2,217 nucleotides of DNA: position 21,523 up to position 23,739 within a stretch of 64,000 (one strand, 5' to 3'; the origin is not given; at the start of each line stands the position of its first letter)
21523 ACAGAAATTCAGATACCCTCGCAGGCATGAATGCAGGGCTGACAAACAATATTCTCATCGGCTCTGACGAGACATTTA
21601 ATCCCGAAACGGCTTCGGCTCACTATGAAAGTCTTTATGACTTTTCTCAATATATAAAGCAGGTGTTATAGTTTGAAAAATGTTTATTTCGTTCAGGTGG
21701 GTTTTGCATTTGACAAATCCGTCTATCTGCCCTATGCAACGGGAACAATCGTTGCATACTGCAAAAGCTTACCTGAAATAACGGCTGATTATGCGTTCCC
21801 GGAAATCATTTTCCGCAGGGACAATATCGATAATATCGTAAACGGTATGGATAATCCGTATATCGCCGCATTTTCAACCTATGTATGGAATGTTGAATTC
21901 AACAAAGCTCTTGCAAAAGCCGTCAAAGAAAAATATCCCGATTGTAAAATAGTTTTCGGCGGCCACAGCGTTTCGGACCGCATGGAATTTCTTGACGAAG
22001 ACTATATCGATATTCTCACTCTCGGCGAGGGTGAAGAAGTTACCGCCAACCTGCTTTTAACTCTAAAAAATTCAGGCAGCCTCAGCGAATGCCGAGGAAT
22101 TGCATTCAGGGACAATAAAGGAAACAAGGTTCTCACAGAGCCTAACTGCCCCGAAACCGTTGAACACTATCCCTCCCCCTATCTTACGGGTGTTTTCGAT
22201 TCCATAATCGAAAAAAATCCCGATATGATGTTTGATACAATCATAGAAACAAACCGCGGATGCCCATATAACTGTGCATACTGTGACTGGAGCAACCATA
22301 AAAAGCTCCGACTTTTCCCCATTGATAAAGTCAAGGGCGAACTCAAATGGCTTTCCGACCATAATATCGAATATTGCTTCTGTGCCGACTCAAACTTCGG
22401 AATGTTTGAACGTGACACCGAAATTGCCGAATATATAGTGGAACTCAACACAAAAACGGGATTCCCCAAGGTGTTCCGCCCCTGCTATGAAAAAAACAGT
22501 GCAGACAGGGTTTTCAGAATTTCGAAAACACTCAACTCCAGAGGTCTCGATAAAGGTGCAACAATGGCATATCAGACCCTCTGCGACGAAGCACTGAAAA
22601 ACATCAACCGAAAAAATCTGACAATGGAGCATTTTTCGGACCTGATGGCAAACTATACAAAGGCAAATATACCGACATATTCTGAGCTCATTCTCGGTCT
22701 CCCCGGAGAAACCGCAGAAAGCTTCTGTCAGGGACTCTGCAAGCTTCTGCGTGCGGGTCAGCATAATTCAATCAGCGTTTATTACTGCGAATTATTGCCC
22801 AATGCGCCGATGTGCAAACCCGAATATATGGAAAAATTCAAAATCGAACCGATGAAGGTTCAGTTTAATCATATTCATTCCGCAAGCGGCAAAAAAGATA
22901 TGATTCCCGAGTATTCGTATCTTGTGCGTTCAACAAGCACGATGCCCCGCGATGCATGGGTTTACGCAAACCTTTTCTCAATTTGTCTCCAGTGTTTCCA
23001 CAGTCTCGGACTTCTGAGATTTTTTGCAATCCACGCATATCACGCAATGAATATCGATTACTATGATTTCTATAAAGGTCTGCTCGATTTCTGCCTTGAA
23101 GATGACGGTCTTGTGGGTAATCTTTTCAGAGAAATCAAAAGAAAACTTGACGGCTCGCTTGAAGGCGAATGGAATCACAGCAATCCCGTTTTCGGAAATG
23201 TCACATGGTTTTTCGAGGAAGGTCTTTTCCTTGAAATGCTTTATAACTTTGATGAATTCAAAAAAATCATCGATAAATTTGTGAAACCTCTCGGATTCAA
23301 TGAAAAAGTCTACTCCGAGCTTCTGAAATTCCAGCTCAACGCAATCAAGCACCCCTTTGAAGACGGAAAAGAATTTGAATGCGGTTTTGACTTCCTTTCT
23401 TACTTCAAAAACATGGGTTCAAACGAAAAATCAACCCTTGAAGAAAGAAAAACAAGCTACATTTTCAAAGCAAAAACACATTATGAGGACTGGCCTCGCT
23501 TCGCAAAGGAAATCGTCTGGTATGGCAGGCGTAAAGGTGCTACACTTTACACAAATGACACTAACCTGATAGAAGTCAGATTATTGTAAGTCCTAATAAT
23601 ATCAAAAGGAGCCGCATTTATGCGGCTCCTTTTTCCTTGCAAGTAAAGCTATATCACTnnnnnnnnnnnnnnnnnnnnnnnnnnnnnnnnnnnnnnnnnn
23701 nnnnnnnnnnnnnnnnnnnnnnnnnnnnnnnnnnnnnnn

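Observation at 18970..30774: Candidate undescribed pathway: GDP-heptose enzymes, keto-sugar enzymes, three B12 radical SAM paralogs and two membrane proteins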

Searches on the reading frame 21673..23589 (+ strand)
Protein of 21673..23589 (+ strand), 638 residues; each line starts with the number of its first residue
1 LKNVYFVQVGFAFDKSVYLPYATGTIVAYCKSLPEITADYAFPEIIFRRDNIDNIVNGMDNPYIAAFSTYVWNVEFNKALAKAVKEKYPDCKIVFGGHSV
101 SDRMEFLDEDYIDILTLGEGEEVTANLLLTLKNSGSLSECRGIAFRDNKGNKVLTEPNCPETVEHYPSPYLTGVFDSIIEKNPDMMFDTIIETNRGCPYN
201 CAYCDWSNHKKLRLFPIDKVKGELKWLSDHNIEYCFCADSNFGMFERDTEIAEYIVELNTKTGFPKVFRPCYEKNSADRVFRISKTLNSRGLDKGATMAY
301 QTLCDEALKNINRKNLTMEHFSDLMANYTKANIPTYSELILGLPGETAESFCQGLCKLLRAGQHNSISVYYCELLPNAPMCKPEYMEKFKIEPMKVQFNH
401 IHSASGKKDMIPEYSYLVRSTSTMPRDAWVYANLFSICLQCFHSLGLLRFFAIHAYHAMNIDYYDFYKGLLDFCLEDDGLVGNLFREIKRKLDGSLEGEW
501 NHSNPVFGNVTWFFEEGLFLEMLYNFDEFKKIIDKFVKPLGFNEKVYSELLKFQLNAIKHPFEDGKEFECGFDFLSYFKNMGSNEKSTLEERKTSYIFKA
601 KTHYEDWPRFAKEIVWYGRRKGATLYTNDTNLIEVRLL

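Call 3: search_protein_families(library=pfam, proteins=[window:21673-23589:+])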
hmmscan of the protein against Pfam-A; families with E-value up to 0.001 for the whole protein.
window:21673-23589:+ (638 aa): 2 families
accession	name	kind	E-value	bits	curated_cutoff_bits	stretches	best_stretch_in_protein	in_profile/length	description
PF04055.27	Radical_SAM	-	5.3e-10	40.2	29.5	1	192-351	2-159/166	Radical SAM superfamily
PF02310.24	B12-binding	-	7.3e-07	29.5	32.1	1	61-127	51-120/121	B12 binding domain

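Call 5: search_protein_families(library=ncbifam, proteins=[window:21673-23589:+], max_evalue=0.01)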
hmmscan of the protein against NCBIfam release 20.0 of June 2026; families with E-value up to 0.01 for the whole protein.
window:21673-23589:+ (638 aa): 24 families
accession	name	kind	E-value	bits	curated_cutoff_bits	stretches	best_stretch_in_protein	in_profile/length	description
NF033712.0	B12_rSAM_KedN5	subfamily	1.1e-71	241.9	700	1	58-379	59-386/624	KedN5 family methylcobalamin-dependent radical SAM C-methyltransferase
TIGR04072.2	rSAM_ladder_B12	equivalog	2e-17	63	360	1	70-380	79-368/443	lipid biosynthesis B12-binding/radical SAM protein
TIGR04013.1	B12_SAM_MJ_1487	hypoth_equivalog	6e-17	61.5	251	1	52-354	35-326/382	TIGR04013 family B12-binding domain/radical SAM domain-containing protein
TIGR03471.1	HpnJ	equivalog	2.6e-14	53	577.6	1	76-353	83-357/472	hopanoid biosynthesis associated radical SAM protein HpnJ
TIGR04479.1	bcpD_PhpK_rSAM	subfamily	2.8e-14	52.4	600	1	47-429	97-475/504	PhpK family radical SAM P-methyltransferase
TIGR02026.1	BchE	equivalog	5.6e-14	51.9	481.35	1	67-259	69-268/497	magnesium-protoporphyrin IX monomethyl ester anaerobic oxidative cyclase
TIGR04367.1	HpnR_B12_rSAM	equivalog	9.6e-12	44.2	650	1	62-255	61-253/490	hopanoid C-3 methylase HpnR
NF045585.1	rSAM_slr0320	equivalog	4e-11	42.1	775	1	72-247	120-296/511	photosystem II high light acclimation radical SAM protein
TIGR03975.1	rSAM_ocin_1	subfamily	5.7e-11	41.6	281.85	1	61-229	128-307/606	RiPP maturation radical SAM C-methyltransferase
TIGR04014.1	B12_SAM_MJ_0865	equivalog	1e-10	41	360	1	80-230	60-204/434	methyl-coenzyme M reductase glutamine C-methyltransferase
NF038361.1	rSAM_Sden_1168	equivalog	1.4e-10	40.4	575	1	191-378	285-467/560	Sden_1168 family B12-binding radical SAM P-methyltransferase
TIGR04295.1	B12_rSAM_oligo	hypoth_equivalog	1.3e-08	34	400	1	78-264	91-274/422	TIGR04295 family B12-binding domain-containing radical SAM protein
TIGR04190.1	B12_SAM_Ta0216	equivalog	3.5e-08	32.5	500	1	80-209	99-240/554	TIGR04190 family B12-binding domain/radical SAM domain protein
TIGR00089.1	TIGR00089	subfamily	1.1e-07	31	251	1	184-369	136-325/429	MiaB/RimO family radical SAM methylthiotransferase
NF050148.1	rSAM_ApyD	equivalog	8.6e-07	27.7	750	1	60-349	73-354/645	RiPP biosynthesis radical SAM protein ApyD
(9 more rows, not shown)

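Call 8: find_homologous_proteins(query=window:21673-23589:+)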
Query window:21673-23589:+ (638 aa): 3905 proteins with E <= 0.001 among 8000 candidates; the best 120 are listed.
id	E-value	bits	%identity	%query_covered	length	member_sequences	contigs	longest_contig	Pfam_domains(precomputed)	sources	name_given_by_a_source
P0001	0.0e+0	1450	95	100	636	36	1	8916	PF04055.28,PF02310.25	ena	-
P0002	0.0e+0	1301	85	100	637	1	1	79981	PF04055.28,PF02310.25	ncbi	-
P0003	0.0e+0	1281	83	100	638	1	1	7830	PF04055.28,PF02310.25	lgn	-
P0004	0.0e+0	1268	83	100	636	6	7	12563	PF04055.28,PF02310.25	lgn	-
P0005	0.0e+0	1266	83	99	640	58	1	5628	PF04055.28,PF02310.25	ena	-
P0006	0.0e+0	1261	81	100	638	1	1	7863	PF04055.28,PF02310.25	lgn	-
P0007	0.0e+0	1258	82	100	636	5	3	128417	PF04055.28,PF02310.25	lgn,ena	-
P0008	0.0e+0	1255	81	100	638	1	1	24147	PF04055.28,PF02310.25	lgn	-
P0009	0.0e+0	1252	82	100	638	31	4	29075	PF04055.28,PF02310.25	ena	-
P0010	0.0e+0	1252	81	100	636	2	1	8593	PF04055.28,PF02310.25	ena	-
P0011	0.0e+0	1251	82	100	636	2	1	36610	PF04055.28,PF02310.25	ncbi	-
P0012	0.0e+0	1248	83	98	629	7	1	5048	PF04055.28,PF02310.25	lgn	-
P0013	0.0e+0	1248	81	100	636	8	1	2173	PF04055.28,PF02310.25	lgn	-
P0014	0.0e+0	1244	81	100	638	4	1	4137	PF04055.28,PF02310.25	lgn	-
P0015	0.0e+0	1243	82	98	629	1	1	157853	PF04055.28,PF02310.25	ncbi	-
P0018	0.0e+0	1242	81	100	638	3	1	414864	PF04055.28,PF02310.25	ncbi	-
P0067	9.5e-244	829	57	98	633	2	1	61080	PF04055.28,PF02310.25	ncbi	-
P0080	8.7e-242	822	55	98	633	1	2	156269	PF04055.28,PF02310.25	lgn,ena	-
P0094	2.5e-239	814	56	98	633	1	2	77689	PF04055.28,PF02310.25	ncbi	-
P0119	6.3e-236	803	56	99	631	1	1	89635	PF04055.28,PF02310.25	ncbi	-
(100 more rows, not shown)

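Call 9: find_encoding_contigs(protein=P0018, flank=10000, max_places=2)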
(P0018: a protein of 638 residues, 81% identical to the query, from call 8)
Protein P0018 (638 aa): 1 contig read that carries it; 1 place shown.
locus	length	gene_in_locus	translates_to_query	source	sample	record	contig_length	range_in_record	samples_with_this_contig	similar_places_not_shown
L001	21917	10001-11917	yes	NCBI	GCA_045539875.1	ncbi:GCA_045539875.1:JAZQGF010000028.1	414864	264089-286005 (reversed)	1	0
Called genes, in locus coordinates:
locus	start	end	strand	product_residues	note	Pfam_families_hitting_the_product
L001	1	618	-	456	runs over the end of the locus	PF00149:Metallophos (weak)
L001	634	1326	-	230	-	PF07947:YhhN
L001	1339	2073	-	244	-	PF00583:Acetyltransf_1 (faint), PF08445:FR47 (faint), PF13508:Acetyltransf_7 (weak)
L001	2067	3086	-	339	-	PF05343:Peptidase_M42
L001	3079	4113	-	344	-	PF05343:Peptidase_M42, PF01546:Peptidase_M20 (weak)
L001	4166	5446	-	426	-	PF10509:GalKase_gal_bdg, PF00288:GHMP_kinases_N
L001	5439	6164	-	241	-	PF09335:VTT_dom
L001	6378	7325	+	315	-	PF00389:2-Hacid_dh, PF02826:2-Hacid_dh_C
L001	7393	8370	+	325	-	PF00288:GHMP_kinases_N, PF08544:GHMP_kinases_C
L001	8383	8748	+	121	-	PF14667:Polysacc_synt_C, PF07883:Cupin_2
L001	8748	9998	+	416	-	PF00483:NTP_transferase, PF12804:NTP_transf_3, PF08645:PNK3P (weak)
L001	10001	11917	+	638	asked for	PF02310:B12-binding (weak), PF04055:Radical_SAM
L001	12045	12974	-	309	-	-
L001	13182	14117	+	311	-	PF01073:3Beta_HSD, PF01370:Epimerase, PF02719:Polysacc_synt_2 (weak), PF04321:RmlD_sub_bind, PF13460:NAD_binding_10 (weak), PF16363:GDP_Man_Dehyd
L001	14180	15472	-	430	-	-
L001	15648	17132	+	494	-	PF02310:B12-binding, PF04055:Radical_SAM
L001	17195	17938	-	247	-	PF02463:SMC_N, PF00005:ABC_tran, PF13175:AAA_15 (faint), PF13304:AAA_21 (weak)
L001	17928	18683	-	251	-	PF00528:BPD_transp_1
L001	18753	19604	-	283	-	PF00497:SBP_bac_3, PF10613:Lig_chan-Glu_bd (faint)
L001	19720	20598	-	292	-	PF00849:PseudoU_synth_2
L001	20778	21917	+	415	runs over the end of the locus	-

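Call 10: find_encoding_contigs(protein=P0080, flank=10000, max_places=2)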
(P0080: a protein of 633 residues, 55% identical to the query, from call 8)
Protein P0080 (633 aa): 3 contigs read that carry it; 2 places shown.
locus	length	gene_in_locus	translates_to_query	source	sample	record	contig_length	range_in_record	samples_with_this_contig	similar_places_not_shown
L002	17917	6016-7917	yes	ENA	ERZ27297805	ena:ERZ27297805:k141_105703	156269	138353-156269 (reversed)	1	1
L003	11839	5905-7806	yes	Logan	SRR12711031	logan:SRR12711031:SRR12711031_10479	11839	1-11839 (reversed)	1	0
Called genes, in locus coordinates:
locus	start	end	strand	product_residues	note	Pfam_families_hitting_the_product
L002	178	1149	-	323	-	-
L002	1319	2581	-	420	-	PF00483:NTP_transferase, PF12804:NTP_transf_3, PF08645:PNK3P (faint), PF00702:Hydrolase (weak), PF13242:Hydrolase_like, PF13419:HAD_2 (weak)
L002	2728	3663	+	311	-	PF01073:3Beta_HSD, PF01370:Epimerase, PF02719:Polysacc_synt_2 (weak), PF04321:RmlD_sub_bind, PF05368:NmrA (weak), PF16363:GDP_Man_Dehyd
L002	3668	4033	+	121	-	PF14667:Polysacc_synt_C, PF07883:Cupin_2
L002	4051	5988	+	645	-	PF04055:Radical_SAM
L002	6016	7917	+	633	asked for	PF02310:B12-binding, PF04055:Radical_SAM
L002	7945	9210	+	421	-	-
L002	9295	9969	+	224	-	-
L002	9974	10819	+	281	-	PF01370:Epimerase, PF02719:Polysacc_synt_2 (weak), PF04321:RmlD_sub_bind, PF16363:GDP_Man_Dehyd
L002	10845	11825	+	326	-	PF00288:GHMP_kinases_N, PF08544:GHMP_kinases_C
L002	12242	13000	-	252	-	PF19952:DUF6414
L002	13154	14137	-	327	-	PF14253:AbiH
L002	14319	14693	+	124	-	-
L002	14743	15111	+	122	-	PF12957:DUF3846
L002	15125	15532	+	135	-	-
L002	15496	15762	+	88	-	-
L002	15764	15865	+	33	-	-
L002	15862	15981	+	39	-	-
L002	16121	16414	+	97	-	PF08765:Mor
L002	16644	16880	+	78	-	-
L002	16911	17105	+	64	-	-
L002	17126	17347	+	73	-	-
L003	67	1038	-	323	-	-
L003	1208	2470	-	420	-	PF00483:NTP_transferase, PF12804:NTP_transf_3, PF08645:PNK3P (faint), PF00702:Hydrolase (weak), PF13242:Hydrolase_like, PF13419:HAD_2 (weak)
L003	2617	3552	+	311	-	PF01073:3Beta_HSD, PF01370:Epimerase, PF02719:Polysacc_synt_2 (weak), PF04321:RmlD_sub_bind, PF05368:NmrA (weak), PF16363:GDP_Man_Dehyd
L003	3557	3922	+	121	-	PF14667:Polysacc_synt_C, PF07883:Cupin_2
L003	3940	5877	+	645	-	PF04055:Radical_SAM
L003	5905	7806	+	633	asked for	PF02310:B12-binding, PF04055:Radical_SAM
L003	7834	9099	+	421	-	-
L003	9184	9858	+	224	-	-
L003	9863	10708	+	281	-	PF01370:Epimerase, PF02719:Polysacc_synt_2 (weak), PF04321:RmlD_sub_bind, PF16363:GDP_Man_Dehyd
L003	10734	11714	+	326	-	PF00288:GHMP_kinases_N, PF08544:GHMP_kinases_C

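Call 34: search_protein_representatives(protein=window:21673-23589:+)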
Query: 638 residues. Proteins with E-value up to 0.001 (for the whole library): 16304; up to 1e-10: 5139; up to 1e-30: 1464. The best 150 are listed.
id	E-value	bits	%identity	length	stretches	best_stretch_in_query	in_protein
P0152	0.0e+00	1074.4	43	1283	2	1-626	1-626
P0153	6.8e-274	926.6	39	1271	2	1-629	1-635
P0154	1.4e-200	684.4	47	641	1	1-631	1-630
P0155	6.5e-177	606.2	43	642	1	2-635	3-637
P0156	1.9e-173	594.7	43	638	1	1-628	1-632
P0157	4.2e-168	577.1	44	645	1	1-627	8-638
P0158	2.6e-163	561.3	41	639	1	2-630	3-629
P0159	1.6e-162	558.6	41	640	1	2-628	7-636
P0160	2.0e-161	555.0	41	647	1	1-630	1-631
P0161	3.1e-159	547.7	44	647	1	1-629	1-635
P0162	4.0e-158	544.1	40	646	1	1-634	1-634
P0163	2.8e-155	534.7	41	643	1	2-631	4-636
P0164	5.2e-155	533.8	40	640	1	2-626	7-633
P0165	9.3e-155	533.0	39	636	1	2-627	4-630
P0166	6.2e-154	530.3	42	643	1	1-631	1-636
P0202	1.8e-117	409.7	35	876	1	2-623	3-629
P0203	2.5e-117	409.3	37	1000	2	203-630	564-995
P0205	1.3e-114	400.4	37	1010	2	202-623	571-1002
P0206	3.3e-114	399.0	35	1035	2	200-629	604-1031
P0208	6.6e-114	398.0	37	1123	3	202-373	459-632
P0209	8.1e-114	397.7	37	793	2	203-624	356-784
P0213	1.1e-112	393.9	35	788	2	194-624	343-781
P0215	1.8e-112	393.3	35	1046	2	190-627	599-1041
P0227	3.5e-108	379.1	33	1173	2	2-531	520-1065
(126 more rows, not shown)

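Call 40: find_related_loci(query=A4, collection=genome_contigs, flank=10000)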
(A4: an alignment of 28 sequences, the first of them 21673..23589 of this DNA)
Query A4 (638 aa) in genome_contigs; peptide patterns used: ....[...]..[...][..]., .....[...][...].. (x = any residue, [..] = any of these).
600 stretches matched a pattern (row limit reached: there are more); 455 encode a relative of the query (tblastn E <= 1e-3); the best 80 are kept; 80 distinct loci.
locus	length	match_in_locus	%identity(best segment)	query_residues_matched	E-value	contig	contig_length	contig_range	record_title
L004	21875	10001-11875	53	2-626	0e+0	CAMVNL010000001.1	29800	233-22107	MAG TPA_asm: uncultured Clostridia bacterium isolate SRR8387714_bin.3_metaWRAP_v1.3_MAG genome assembly, contig: ERZ1420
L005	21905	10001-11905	52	1-635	0e+0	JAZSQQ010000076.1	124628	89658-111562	MAG: Acutalibacteraceae bacterium isolate T1900044542_TS20190008.MAGScoT_cleanbin_000004 SGB_77_k141_842303, whole genom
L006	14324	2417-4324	50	2-636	0e+0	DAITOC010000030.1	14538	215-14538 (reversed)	MAG TPA_asm: Clostridiales bacterium isolate CTOTU19821 NODE_3684_length_14538_cov_5.853898, whole genome shotgun sequen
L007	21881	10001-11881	43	2-628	6e-174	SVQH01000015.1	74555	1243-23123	MAG: Oscillospiraceae bacterium isolate SIG612 NODE_107_length_74555_cov_20.188673, whole genome shotgun sequence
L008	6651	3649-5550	41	2-632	2e-173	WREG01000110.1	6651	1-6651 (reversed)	MAG: Oscillospiraceae bacterium isolate Lab288P3bin68 Ga0123353_10050168, whole genome shotgun sequence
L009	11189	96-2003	41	2-635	4e-167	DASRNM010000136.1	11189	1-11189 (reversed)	MAG TPA_asm: Clostridia bacterium isolate SMAG_U10242 k141_1111522, whole genome shotgun sequence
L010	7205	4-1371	53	178-632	2e-164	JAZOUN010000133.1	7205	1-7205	MAG: Acutalibacteraceae bacterium isolate T1900045532_YK20190226.MAGScoT_cleanbin_000043 SGB_7736_k141_2983307, whole ge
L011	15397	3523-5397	43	4-630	5e-160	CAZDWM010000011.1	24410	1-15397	MAG TPA_asm: uncultured Eubacteriales bacterium isolate SRP192927_co3_265 genome assembly, contig: NODE_4119_length_2441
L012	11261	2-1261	80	219-638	0e+0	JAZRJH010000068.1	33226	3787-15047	MAG: Acutalibacteraceae bacterium isolate T1900045468_YK20190159.MAGScoT_cleanbin_000029 SGB_7219_k141_2128462, whole ge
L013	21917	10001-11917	34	2-625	5e-108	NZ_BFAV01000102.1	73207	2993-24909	Desulfocucumis palustris strain NAW-5 NODE_102, whole genome shotgun sequence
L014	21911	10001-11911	30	6-627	1e-91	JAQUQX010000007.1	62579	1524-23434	MAG: Candidatus Methanoperedens sp. isolate STD1_6 NODE_919_length_62579_cov_17.480593_Sandtown_D1, whole genome shotgun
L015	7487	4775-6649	30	1-621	1e-90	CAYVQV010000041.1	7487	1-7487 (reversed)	MAG TPA_asm: uncultured Candidatus Nitrosopelagicus sp. isolate binchicken_co46_296 genome assembly, contig: NODE_19823_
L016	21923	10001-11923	30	4-627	2e-89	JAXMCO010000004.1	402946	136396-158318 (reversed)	MAG: Reyranellaceae bacterium isolate STL-PRO12 C3.205.fa-4, whole genome shotgun sequence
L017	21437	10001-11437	34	3-492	6e-88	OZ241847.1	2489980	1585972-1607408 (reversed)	MAG: Gammaproteobacteria bacterium isolate 34f7a0bb-19db-4cea-b9ee-db7566f316d0 genome assembly, chromosome: 1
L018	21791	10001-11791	30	17-596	2e-83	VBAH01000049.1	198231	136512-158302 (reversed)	MAG: Alphaproteobacteria bacterium isolate AP_29 14_0903_13_30cm_scaffold_2239336, whole genome shotgun sequence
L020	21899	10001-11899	30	7-622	2e-84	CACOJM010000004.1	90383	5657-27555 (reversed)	MAG: uncultured Pelagibacteraceae bacterium isolate AH-321-K15 genome assembly, contig: AH-321-K15_NODE_4, whole genome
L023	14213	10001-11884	52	1-629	0e+0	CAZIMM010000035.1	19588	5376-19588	MAG TPA_asm: uncultured Eubacteriales bacterium isolate SRP294416_co3_928 genome assembly, contig: NODE_4346_length_1958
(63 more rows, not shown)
